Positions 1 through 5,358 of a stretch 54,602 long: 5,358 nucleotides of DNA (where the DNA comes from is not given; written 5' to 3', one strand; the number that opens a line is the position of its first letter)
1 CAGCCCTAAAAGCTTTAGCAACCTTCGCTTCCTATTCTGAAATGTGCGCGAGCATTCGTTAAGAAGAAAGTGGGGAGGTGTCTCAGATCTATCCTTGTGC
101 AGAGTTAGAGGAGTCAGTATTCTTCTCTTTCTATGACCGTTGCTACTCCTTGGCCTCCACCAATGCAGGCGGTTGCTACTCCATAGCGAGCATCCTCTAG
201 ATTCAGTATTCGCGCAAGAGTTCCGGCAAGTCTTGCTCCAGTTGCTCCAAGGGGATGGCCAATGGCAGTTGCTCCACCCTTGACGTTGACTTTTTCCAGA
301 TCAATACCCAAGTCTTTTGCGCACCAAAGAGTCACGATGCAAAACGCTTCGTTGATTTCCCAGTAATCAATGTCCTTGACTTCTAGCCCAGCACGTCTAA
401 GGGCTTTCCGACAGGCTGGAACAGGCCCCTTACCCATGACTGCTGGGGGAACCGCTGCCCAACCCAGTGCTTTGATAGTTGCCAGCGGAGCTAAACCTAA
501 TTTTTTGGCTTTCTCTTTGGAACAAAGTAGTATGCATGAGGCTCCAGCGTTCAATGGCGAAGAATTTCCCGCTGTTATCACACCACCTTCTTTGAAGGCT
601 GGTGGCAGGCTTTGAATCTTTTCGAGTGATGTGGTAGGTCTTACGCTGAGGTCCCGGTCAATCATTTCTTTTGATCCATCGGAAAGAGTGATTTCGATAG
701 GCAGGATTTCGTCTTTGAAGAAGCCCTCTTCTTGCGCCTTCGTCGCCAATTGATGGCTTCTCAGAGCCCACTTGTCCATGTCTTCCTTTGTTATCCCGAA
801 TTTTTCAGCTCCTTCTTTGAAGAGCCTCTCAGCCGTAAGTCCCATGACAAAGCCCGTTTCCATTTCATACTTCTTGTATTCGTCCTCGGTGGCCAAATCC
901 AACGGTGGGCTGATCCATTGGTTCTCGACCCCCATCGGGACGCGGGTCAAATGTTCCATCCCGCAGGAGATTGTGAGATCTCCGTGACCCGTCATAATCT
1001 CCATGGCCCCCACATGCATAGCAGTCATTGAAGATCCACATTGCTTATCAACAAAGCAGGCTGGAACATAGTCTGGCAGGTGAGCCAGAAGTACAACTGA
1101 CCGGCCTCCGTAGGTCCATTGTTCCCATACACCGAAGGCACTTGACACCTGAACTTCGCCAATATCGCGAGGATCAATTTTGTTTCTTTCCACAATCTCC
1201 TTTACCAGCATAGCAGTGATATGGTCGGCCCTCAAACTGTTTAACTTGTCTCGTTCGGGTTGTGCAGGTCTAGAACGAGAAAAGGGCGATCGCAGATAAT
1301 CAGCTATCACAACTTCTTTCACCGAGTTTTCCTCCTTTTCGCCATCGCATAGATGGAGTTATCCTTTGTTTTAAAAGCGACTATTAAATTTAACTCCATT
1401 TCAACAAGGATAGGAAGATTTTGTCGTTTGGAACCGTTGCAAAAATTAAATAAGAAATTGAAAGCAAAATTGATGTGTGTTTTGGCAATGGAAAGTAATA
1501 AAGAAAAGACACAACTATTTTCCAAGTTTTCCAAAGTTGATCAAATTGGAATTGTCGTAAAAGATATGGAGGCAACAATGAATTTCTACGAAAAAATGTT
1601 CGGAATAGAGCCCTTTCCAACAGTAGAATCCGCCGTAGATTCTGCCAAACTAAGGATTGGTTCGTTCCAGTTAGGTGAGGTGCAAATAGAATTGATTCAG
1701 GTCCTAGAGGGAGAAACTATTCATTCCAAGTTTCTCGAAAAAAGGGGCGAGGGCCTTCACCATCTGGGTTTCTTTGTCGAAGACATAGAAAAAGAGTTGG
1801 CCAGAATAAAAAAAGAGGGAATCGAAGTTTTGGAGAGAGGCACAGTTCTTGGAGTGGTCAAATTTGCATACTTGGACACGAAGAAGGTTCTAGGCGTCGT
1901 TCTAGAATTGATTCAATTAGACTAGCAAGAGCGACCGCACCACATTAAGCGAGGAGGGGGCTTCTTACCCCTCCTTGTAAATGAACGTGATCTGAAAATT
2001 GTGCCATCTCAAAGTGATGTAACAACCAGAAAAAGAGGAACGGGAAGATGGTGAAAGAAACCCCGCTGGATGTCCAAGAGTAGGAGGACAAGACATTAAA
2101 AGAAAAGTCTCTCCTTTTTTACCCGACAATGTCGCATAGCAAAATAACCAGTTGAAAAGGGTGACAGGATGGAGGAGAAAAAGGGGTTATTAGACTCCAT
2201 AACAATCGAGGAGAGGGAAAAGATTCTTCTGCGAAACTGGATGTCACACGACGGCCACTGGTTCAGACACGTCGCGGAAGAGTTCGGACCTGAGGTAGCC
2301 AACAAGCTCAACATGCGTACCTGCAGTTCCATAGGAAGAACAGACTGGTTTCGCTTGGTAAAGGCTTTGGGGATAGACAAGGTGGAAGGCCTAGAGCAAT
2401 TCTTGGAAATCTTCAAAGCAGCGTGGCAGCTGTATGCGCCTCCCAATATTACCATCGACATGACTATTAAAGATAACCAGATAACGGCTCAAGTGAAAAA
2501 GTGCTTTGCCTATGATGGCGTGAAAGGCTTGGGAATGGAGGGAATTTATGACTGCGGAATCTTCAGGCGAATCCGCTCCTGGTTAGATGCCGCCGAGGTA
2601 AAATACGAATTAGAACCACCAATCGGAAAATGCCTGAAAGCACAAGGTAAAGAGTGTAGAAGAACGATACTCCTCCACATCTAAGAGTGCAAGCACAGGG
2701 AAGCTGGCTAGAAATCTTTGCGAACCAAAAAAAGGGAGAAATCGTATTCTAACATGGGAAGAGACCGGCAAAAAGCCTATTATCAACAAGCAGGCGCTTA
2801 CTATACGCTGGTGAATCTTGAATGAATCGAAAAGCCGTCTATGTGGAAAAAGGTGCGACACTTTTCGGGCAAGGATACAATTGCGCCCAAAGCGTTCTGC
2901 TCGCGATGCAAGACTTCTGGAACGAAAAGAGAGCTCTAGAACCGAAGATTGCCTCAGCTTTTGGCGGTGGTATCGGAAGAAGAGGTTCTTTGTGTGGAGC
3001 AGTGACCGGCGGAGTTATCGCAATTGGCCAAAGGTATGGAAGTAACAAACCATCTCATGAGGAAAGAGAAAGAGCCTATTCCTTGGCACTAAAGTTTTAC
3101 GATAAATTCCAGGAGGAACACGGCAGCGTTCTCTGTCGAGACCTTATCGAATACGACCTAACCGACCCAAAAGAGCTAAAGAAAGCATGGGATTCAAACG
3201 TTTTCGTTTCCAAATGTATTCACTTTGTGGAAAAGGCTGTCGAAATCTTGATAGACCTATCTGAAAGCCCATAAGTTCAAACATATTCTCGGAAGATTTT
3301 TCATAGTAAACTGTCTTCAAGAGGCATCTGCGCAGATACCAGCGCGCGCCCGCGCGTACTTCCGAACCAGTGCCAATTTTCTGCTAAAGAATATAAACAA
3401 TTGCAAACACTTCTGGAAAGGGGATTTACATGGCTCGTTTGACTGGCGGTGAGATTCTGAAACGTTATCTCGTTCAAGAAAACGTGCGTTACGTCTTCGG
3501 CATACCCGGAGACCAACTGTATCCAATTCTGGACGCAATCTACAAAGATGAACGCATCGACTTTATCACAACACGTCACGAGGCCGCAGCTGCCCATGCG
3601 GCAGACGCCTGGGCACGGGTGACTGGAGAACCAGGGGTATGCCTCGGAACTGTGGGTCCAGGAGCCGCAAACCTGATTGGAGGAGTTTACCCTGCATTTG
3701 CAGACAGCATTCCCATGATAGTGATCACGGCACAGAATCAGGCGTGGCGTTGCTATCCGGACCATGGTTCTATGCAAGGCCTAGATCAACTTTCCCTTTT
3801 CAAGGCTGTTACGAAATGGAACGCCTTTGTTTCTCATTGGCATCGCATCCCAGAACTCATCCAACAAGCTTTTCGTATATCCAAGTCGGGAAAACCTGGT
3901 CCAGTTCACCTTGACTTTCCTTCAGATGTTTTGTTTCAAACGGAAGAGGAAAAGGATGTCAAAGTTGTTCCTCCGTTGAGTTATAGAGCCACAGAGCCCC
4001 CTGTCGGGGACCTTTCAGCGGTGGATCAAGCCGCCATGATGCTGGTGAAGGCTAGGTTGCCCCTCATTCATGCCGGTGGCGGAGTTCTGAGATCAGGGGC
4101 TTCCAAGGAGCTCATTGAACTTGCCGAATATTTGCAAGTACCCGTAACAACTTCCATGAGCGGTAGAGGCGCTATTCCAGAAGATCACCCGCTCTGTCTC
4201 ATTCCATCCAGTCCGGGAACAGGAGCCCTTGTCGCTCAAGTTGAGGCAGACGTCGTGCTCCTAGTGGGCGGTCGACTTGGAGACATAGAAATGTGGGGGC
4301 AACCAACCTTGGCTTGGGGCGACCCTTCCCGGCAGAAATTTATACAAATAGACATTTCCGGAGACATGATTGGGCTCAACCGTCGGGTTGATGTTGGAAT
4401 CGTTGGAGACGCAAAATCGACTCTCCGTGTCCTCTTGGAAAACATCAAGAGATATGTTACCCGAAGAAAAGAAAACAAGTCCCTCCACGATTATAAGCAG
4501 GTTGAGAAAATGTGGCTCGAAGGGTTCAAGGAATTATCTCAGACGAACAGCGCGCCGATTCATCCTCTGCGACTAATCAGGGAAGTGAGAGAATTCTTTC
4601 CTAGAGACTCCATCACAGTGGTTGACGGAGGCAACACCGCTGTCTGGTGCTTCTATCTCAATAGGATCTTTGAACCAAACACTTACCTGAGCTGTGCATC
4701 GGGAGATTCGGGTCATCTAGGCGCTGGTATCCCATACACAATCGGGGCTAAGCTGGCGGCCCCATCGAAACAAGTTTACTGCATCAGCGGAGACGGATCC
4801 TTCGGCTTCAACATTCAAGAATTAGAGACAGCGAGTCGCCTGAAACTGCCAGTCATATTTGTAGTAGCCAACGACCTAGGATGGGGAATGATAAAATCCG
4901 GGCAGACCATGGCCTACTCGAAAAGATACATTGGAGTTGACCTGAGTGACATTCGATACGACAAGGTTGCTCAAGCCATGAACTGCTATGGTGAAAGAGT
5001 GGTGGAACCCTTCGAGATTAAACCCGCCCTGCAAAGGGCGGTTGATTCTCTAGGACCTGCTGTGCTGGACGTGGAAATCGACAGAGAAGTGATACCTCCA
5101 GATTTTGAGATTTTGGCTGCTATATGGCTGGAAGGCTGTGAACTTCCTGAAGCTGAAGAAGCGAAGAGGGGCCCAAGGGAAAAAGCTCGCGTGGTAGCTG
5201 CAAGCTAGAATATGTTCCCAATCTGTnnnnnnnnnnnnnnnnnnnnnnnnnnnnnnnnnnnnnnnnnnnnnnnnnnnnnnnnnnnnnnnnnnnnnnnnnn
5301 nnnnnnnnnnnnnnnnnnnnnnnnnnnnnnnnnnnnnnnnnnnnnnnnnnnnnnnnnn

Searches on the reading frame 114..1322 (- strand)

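Call 43: search_protein_families(library=pfam, max_evalue=1, proteins=[window:114-1322:-])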
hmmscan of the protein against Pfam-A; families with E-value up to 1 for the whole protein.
window:114-1322:- (402 aa): 5 families
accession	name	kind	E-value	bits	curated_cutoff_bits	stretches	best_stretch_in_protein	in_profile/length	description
PF00108.29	Thiolase_N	-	2.1e-56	191.6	26.4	1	24-269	15-259/260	Thiolase, N-terminal domain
PF02803.24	Thiolase_C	-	1.5e-46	157.5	27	1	278-399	2-123/123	Thiolase, C-terminal domain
PF22691.2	Thiolase_C_1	-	1e-05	25.7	28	1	303-340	23-60/144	Thiolase C-terminal domain-like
PF00109.32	ketoacyl-synt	-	0.00031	20.9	20.8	1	87-125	166-204/252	Beta-ketoacyl synthase, N-terminal domain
PF02801.28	Ketoacyl-synt_C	-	0.011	16.2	20.8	0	293-323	20-50/119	Beta-ketoacyl synthase, C-terminal domain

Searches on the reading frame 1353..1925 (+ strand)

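Call 43: search_protein_families(library=pfam, max_evalue=1, proteins=[window:1353-1925:+])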
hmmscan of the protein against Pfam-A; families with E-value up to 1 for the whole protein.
window:1353-1925:+ (190 aa): 7 families
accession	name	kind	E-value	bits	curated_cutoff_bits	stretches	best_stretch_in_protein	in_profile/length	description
PF13669.12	Glyoxalase_4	-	1.9e-22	80.1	27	1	63-167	1-101/109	Glyoxalase/Bleomycin resistance protein/Dioxygenase superfamily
PF00903.31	Glyoxalase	-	2.4e-13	50.9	20.6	1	61-161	1-97/121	Glyoxalase/Bleomycin resistance protein/Dioxygenase superfamily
PF13468.12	Glyoxalase_3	-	0.00059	20.4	25.1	1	65-164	4-107/176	Glyoxalase-like domain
PF09969.14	DUF2203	-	0.027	15.6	24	1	29-84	36-92/122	Uncharacterized conserved protein (DUF2203)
PF12681.13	Glyoxalase_2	-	0.035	14.5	30.1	1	67-160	6-88/118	Glyoxalase-like domain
PF18029.7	Glyoxalase_6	-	0.13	13.3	23.6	1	68-162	5-86/106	Glyoxalase-like domain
PF22677.2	Ble-like_N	-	0.18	12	24.5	0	67-84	7-24/41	Bleomycin resistance protein-like N-terminal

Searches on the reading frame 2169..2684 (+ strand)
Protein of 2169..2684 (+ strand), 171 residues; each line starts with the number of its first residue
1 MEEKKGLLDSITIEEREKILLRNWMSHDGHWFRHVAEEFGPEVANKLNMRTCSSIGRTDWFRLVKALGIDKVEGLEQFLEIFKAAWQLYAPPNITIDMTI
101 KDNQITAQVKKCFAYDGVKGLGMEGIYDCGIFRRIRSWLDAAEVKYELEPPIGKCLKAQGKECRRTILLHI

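Call 43: search_protein_families(library=pfam, max_evalue=1, proteins=[window:2169-2684:+])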
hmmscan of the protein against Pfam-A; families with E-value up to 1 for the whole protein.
window:2169-2684:+ (171 aa): 3 families
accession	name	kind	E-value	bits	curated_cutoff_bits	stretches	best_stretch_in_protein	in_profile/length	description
PF19620.4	DUF6125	-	1.3e-08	35.5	27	1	21-115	16-108/164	Family of unknown function (DUF6125)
PF14196.11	ATC_hydrolase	-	0.011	17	28.1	1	31-130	12-111/145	L-2-amino-thiazoline-4-carboxylic acid hydrolase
PF12482.14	DUF3701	-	0.013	16.1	26.9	1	53-85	43-75/93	Phage integrase protein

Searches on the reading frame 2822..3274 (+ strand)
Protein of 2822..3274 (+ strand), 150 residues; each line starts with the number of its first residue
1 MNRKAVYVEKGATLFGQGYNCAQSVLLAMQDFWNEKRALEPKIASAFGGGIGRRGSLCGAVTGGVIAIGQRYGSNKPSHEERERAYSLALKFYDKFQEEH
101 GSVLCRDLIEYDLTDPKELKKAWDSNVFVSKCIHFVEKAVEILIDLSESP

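Call 43: search_protein_families(library=pfam, max_evalue=1, proteins=[window:2822-3274:+])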
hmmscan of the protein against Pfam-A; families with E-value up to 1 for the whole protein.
window:2822-3274:+ (150 aa): 1 family
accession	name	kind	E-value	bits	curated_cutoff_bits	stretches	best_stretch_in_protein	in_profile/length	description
PF09719.15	C_GCAxxG_C_C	-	5.3e-28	97.9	27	1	19-144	1-116/118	Putative redox-active protein (C_GCAxxG_C_C)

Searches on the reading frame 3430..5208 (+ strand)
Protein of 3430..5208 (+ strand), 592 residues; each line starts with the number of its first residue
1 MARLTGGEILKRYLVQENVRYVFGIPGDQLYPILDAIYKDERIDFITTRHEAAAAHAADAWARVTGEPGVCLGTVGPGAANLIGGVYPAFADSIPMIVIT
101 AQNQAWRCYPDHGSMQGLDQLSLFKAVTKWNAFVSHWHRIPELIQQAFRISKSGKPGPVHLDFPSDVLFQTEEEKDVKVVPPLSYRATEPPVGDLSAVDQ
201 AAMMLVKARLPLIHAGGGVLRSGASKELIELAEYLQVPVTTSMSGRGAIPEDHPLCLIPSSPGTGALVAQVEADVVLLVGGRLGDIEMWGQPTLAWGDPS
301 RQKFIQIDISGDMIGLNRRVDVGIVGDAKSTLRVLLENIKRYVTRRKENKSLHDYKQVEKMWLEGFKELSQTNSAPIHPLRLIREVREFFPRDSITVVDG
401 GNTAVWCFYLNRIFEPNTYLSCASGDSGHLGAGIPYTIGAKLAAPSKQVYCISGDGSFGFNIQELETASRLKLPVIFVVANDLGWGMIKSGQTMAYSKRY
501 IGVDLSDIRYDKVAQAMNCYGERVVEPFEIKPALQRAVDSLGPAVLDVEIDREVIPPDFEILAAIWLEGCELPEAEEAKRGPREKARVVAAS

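Call 43: search_protein_families(library=pfam, max_evalue=1, proteins=[window:3430-5208:+])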
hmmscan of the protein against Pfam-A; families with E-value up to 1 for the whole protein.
window:3430-5208:+ (592 aa): 3 families
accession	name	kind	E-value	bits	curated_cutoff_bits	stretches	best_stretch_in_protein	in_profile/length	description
PF02775.26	TPP_enzyme_C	-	9.6e-39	133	21.9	1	399-548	1-151/151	Thiamine pyrophosphate enzyme, C-terminal TPP binding domain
PF02776.23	TPP_enzyme_N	-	4e-38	130.3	26.8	1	5-122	2-118/119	Thiamine pyrophosphate enzyme, N-terminal TPP binding domain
PF00205.28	TPP_enzyme_M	-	1.3e-33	116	30.4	1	198-335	1-137/137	Thiamine pyrophosphate enzyme, central domain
